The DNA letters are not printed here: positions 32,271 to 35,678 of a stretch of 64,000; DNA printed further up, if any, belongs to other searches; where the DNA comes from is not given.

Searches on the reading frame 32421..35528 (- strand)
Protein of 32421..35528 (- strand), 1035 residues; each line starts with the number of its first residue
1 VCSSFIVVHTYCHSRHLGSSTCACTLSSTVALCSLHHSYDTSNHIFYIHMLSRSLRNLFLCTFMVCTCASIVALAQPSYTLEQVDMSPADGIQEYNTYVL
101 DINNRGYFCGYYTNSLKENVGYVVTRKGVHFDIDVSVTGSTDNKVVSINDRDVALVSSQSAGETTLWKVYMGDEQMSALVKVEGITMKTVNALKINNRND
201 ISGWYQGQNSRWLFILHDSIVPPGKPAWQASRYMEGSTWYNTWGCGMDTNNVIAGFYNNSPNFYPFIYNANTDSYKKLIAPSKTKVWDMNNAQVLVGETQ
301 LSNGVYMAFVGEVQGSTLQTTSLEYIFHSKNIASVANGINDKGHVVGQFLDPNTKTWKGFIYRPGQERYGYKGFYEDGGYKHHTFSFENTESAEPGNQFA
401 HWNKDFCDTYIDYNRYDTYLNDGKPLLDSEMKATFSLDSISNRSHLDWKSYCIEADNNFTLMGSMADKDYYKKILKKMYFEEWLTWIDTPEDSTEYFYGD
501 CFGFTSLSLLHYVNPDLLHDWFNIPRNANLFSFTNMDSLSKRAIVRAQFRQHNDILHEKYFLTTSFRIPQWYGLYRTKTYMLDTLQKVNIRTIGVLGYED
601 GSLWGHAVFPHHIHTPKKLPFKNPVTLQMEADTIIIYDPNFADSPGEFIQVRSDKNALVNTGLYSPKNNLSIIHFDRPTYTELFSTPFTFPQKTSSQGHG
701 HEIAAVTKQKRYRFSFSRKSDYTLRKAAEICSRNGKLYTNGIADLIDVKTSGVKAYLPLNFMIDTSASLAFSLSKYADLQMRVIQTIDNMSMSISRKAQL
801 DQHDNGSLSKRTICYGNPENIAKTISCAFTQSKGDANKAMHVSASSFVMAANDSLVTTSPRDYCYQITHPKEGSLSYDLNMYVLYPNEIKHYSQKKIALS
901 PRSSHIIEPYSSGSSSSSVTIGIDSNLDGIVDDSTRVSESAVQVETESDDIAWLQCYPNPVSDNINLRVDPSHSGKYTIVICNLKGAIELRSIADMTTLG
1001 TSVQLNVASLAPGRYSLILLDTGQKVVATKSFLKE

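Call 7: search_protein_families(library=pfam, proteins=[window:32421-35528:-], max_evalue=0.001)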
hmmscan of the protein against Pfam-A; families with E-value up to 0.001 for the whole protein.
window:32421-35528:- (1035 aa): 1 family
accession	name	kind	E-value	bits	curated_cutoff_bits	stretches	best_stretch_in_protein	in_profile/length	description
PF18962.6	Por_Secre_tail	-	2.2e-08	34.7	27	1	957-1030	2-72/75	Secretion system C-terminal sorting domain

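Call 8: search_protein_families(library=padloc, proteins=[window:32421-35528:-], max_evalue=0.001)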
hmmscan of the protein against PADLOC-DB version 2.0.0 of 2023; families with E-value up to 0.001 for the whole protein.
window:32421-35528:- (1035 aa): 0 families
